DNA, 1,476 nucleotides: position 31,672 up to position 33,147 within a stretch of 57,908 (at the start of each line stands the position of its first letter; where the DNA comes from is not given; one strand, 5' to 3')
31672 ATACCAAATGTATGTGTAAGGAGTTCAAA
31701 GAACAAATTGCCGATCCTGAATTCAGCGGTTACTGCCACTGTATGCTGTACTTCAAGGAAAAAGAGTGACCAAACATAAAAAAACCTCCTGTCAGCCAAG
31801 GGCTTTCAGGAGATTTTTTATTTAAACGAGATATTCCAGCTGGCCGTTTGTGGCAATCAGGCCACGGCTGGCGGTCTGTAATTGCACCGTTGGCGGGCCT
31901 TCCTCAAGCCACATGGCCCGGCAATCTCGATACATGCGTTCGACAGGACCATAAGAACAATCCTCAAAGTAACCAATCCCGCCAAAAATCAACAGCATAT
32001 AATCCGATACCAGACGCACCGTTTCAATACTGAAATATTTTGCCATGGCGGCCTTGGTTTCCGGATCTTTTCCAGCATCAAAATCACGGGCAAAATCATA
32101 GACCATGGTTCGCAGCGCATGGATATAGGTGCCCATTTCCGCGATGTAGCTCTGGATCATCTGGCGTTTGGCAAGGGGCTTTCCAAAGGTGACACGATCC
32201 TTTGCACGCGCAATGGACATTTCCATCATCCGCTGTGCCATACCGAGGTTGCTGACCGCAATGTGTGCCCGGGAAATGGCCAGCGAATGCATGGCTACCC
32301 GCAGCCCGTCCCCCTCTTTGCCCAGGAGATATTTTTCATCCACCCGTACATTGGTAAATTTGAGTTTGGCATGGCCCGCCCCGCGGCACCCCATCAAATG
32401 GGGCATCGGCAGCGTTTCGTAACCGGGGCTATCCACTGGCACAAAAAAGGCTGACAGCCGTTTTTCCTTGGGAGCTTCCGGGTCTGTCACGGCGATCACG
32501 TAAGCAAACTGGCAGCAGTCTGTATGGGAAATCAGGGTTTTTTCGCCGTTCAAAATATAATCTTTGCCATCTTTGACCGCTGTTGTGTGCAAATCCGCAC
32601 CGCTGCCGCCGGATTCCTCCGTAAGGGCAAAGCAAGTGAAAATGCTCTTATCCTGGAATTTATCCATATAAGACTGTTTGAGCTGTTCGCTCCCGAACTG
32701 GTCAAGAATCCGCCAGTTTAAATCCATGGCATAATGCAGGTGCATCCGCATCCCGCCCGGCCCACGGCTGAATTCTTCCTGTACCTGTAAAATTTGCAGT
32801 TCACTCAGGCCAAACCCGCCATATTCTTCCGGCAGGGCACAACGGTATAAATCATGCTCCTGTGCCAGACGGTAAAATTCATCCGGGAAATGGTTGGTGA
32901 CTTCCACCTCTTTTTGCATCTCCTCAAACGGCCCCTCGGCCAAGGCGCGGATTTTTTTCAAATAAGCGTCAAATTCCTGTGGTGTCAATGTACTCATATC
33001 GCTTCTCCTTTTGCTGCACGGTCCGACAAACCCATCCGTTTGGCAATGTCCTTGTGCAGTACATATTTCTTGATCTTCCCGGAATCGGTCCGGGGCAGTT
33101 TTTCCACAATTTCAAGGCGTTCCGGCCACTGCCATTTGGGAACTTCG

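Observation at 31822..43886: Dual-LysR island: acyl-CoA ligase, two paralogous ACADs, two stand-alone Cys-His-His ketosynthases, an enoate/dienoyl-CoA-reductase-type flavoenzyme and an MBL hydrolase, with no ACP, KR or DH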

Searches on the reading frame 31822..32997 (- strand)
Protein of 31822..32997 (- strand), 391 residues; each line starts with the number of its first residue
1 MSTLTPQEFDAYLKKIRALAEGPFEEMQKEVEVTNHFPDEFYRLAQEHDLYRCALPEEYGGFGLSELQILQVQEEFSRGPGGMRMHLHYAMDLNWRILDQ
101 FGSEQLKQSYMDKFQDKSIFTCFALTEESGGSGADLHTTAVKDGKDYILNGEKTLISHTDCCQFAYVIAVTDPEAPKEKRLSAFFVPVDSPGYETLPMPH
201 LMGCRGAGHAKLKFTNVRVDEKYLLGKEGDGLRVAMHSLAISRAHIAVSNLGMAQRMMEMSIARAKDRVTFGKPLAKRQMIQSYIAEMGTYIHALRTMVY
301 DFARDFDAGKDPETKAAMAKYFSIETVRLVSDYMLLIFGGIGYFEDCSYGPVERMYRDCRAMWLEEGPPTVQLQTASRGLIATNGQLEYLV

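Call 3: search_protein_families(library=pfam, proteins=[window:31822-32997:-])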
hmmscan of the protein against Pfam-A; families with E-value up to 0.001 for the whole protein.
window:31822-32997:- (391 aa): 4 families
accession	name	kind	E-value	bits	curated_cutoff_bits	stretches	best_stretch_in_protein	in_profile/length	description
PF00441.29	Acyl-CoA_dh_1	-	4.4e-36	124.7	22.4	1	229-380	1-149/150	Acyl-CoA dehydrogenase, C-terminal domain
PF02770.24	Acyl-CoA_dh_M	-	8.7e-18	64.7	33.3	1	122-217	1-97/97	Acyl-CoA dehydrogenase, middle domain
PF02771.21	Acyl-CoA_dh_N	-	1.1e-16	61.7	22.9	1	8-114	3-109/113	Acyl-CoA dehydrogenase, N-terminal domain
PF08028.16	Acyl-CoA_dh_2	-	1.9e-13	51.3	22.7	1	246-361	3-125/134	Acyl-CoA dehydrogenase, C-terminal domain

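Call 4: search_protein_families(library=ncbifam, proteins=[window:31822-32997:-])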
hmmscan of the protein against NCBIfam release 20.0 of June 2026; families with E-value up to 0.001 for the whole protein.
window:31822-32997:- (391 aa): 22 families
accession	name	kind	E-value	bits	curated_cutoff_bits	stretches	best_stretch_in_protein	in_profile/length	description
NF042972.1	AcrlCoAredClosAcrC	equivalog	1.5e-71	241.1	640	1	14-370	14-366/378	acryloyl-CoA reductase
NF008997.0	PRK12341.1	equivalog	9.6e-54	182.9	537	1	12-380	12-376/382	acyl-CoA dehydrogenase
NF043006.1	CyhCrbnylCoADH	equivalog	2.6e-53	181.4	650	1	13-374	12-369/380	cyclohexane-1-carbonyl-CoA dehydrogenase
NF045552.1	GlutCoADH_Des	equivalog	1.7e-51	175.6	470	1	8-368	8-367/387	glutaryl-CoA dehydrogenase Acd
NF002885.1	PRK03354.1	equivalog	3e-43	148.3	540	1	22-380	23-373/378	crotonobetainyl-CoA dehydrogenase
TIGR03207.1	cyc_hxne_CoA_dh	equivalog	1.5e-42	145.7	575.35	1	20-367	16-358/372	cyclohexanecarboxyl-CoA dehydrogenase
NF058590.1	AcCoDHFadEBacil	equivalog_domain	2.2e-42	145.4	600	1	41-367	58-397/586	acyl-CoA dehydrogenase FadE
NF042439.1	SulpropCoADesulf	equivalog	2.6e-42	144.9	600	1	15-367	3-357/379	3-sulfinopropanoyl-CoA desulfinase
NF045652.1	ProlPCPDhRedW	equivalog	1.9e-37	129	650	1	14-359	9-352/376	L-prolyl-[peptidyl-carrier protein] dehydrogenase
NF053553.1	prodigi_MBC_PigA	equivalog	6.9e-37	127.5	500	1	11-345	11-347/381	prodigiosin MBC biosynthesis dehydrogenase PigA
NF052270.1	Staph_DH_FadE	equivalog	9.3e-31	106.9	600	1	3-369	20-382/400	acyl-CoA dehydrogenase FadE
TIGR03204.1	pimC_large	equivalog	2.5e-19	69.4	623.85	1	40-297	44-296/395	pimeloyl-CoA dehydrogenase large subunit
TIGR03203.1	pimD_small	equivalog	6e-18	65.1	652.7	1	47-344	48-343/378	pimeloyl-CoA dehydrogenase small subunit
NF007000.1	PRK09463.1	subfamily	1.5e-14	53.4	600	2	225-342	276-397/726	acyl-CoA dehydrogenase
NF008594.0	PRK11561.1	equivalog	1.6e-14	53.1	545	1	111-367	170-426/540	isovaleryl-CoA dehydrogenase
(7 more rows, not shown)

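Call 95: search_dna_similar(query=window:31822-32997:-, collection=plasmids, mode=protein, max_rows=15, max_evalue=1e-40)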
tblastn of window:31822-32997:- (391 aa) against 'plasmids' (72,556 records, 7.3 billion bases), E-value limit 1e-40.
Records with a match: 352; places in all: 479; records where one place covers at least 80% of the query: 344.
Best place of each record, by identity: 60-80% 1; <60% 351.
By first word of the organism name: Rhizobium 136; Rhodococcus 18; Paracoccus 15; Sulfitobacter 13; Azospirillum 10; Thermus 10; Agrobacterium 9; Shinella 9; Burkholderia 9; Natrinema 8; and 76 more.
By predicted mobility (MOB-suite, as given by PLSDB): non-mobilizable 250; conjugative 53; mobilizable 49.
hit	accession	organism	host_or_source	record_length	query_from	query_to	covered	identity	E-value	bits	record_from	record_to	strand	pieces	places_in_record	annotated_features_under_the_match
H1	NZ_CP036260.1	Sporomusa termitida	whole organism,intestinal contents of ...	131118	4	390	99%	66.7%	1e-179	561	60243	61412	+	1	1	acyl-CoA dehydrogenase family protein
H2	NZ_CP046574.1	Rhodococcus sp. WAY2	cell culture,bacterial consortium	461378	55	378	83%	44.3%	5e-74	257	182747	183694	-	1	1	acyl-CoA dehydrogenase family protein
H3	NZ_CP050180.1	Rhodococcus pyridinivorans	bacterial pure culture,Soil sample from ...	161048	55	378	83%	43.1%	8e-72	251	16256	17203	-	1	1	acyl-CoA dehydrogenase family protein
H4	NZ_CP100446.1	Natrinema caseinilyticum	marine sediment,sediment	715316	56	389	85%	39.7%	5e-71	248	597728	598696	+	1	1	acyl-CoA dehydrogenase family protein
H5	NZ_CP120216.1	Agrobacterium leguminum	-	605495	4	381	97%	34.7%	8e-55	202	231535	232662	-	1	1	acyl-CoA dehydrogenase family protein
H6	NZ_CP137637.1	Niallia sp. XMNu-256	-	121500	12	390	97%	34.1%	1e-57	210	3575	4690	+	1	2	acyl-CoA dehydrogenase family protein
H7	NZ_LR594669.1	Variovorax sp. SRS16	linuron-contaminated soil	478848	6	389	98%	33.6%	3e-53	197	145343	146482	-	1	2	acyl-CoA dehydrogenase family protein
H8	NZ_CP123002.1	Neorhizobium petrolearium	single cell,petroleum contaminated soil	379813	29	381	90%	36.3%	2e-49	186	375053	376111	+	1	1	acyl-CoA dehydrogenase family protein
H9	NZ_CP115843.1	Agrobacterium tumefaciens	willow,cell culture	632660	29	381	90%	36.3%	3e-49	185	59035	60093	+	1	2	acyl-CoA dehydrogenase family protein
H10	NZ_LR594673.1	Variovorax sp. PBL-E5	linuron-contaminated soil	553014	6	389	98%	33.3%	4e-53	197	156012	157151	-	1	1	acyl-CoA dehydrogenase family protein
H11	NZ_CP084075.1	Fusobacterium vincentii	-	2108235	5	382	97%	33.8%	8e-48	181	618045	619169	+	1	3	none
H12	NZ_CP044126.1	Rhizobium sp. BG4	Prosopis cineraria,pure bacterial ...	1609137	17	387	95%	34.4%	8e-50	187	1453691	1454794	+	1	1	record has no annotation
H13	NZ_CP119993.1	Halomarina sp. PSR21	cell culture,saline soil from Tarim ...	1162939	56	381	83%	39.1%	6e-69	243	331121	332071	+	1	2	record has no annotation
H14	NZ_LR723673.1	Pseudorhizobium flavum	Paddy soil under the long-term ...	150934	29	381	90%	36.1%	9e-52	193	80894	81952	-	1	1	acyl-CoA dehydrogenase family protein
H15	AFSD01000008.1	Agrobacterium tumefaciens F2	soil near Harbin Institute of Technology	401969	29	381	90%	36.1%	9e-52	193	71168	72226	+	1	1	acyl-CoA dehydrogenase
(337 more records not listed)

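Call 96: get_annotated_region(hit=H1, flank=10000)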
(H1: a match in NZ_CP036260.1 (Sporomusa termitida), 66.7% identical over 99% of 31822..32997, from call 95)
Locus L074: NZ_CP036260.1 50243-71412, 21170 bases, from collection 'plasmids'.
description: Sporomusa termitida strain DSM 4440 plasmid pSPTER, complete sequence
organism: Sporomusa termitida (NCBI taxid 2377)
taxonomy: Bacteria; Bacillota; Negativicutes; Selenomonadales; Sporomusaceae; Sporomusa; Sporomusa termitida
host: -; source: whole organism,intestinal contents of termite Nasutitermes nigriceps; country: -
typing (MOB-suite, as given by PLSDB): non-mobilizable
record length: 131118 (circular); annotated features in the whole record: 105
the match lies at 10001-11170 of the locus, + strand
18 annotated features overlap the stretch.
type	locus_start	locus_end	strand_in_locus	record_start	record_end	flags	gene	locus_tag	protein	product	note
CDS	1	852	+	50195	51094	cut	-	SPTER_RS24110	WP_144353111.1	C1 family peptidase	GO:0006508 - proteolysis [Evidence IEA]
CDS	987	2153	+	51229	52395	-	-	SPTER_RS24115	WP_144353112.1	hypothetical protein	-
CDS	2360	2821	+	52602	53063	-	-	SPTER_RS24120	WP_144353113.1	VOC family protein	-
CDS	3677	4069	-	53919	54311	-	-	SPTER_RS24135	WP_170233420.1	hypothetical protein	-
CDS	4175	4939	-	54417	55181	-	-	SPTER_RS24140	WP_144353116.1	transposase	-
CDS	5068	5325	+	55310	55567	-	-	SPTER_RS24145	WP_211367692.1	hypothetical protein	-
CDS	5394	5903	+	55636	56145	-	-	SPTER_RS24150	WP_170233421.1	MarR family transcriptional regulator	-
CDS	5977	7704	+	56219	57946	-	-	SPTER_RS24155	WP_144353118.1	ABC transporter ATP-binding protein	-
CDS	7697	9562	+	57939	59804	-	-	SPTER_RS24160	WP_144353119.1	ABC transporter ATP-binding protein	-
CDS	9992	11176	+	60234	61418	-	-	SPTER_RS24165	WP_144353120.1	acyl-CoA dehydrogenase family protein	-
CDS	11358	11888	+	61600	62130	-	-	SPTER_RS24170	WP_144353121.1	hypothetical protein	-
CDS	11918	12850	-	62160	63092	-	-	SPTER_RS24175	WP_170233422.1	LysR family transcriptional regulator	GO:0006355 - regulation of DNA-templated transcription [Evidence IEA]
CDS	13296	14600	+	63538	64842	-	-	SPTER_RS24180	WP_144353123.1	MFS transporter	GO:0055085 - transmembrane transport [Evidence IEA]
CDS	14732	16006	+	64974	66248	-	-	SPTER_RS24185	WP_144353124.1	MFS transporter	GO:0055085 - transmembrane transport [Evidence IEA]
CDS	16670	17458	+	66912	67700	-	-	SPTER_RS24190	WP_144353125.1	SDR family oxidoreductase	-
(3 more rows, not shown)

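Call 97: get_annotated_region(hit=H2, flank=9000)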
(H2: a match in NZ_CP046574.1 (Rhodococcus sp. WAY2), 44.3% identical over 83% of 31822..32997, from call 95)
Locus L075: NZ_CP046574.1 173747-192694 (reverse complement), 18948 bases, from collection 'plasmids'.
description: Rhodococcus sp. WAY2 plasmid pRWAY02, complete sequence
organism: Rhodococcus sp. WAY2 (NCBI taxid 2663121)
taxonomy: Bacteria; Actinomycetota; Actinomycetes; Mycobacteriales; Nocardiaceae; Rhodococcus; Rhodococcus sp. WAY2
host: -; source: cell culture,bacterial consortium; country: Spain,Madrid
typing (MOB-suite, as given by PLSDB): mobilizable; replicon rep_cluster_313; relaxase MOBP,MOBP
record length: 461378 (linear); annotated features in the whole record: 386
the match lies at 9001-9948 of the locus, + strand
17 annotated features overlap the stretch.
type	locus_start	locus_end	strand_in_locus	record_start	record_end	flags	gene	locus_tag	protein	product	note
CDS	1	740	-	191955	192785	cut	-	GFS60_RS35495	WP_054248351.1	fumarylacetoacetate hydrolase family protein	-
CDS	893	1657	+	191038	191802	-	-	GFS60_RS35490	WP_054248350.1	IclR family transcriptional regulator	GO:0006355 - regulation of DNA-templated transcription [Evidence IEA]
CDS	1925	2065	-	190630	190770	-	-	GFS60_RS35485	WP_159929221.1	hypothetical protein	-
CDS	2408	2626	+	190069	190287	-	-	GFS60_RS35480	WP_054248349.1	hypothetical protein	-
CDS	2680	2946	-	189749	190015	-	-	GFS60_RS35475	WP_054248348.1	hypothetical protein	-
CDS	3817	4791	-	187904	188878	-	-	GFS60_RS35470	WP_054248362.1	NADPH:quinone oxidoreductase family protein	-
CDS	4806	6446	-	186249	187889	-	-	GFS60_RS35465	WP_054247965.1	AMP-binding protein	-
CDS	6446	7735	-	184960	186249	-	-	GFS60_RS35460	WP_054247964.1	MFS transporter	GO:0055085 - transmembrane transport [Evidence IEA]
CDS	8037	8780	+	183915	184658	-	-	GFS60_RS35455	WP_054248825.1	SDR family oxidoreductase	-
CDS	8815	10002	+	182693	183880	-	-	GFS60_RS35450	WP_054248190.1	acyl-CoA dehydrogenase family protein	-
CDS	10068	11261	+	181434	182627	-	-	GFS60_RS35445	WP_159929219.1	acetyl-CoA C-acetyltransferase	-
CDS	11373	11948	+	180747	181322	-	-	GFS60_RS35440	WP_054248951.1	TetR/AcrR family transcriptional regulator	-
CDS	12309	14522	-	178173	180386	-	-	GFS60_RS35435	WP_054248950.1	LuxR C-terminal-related transcriptional regulator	GO:0006355 - regulation of DNA-templated transcription [Evidence IEA]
CDS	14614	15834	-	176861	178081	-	-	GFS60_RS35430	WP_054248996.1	IS110 family transposase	-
CDS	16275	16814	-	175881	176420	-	-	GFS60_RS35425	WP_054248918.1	carboxymuconolactone decarboxylase family protein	-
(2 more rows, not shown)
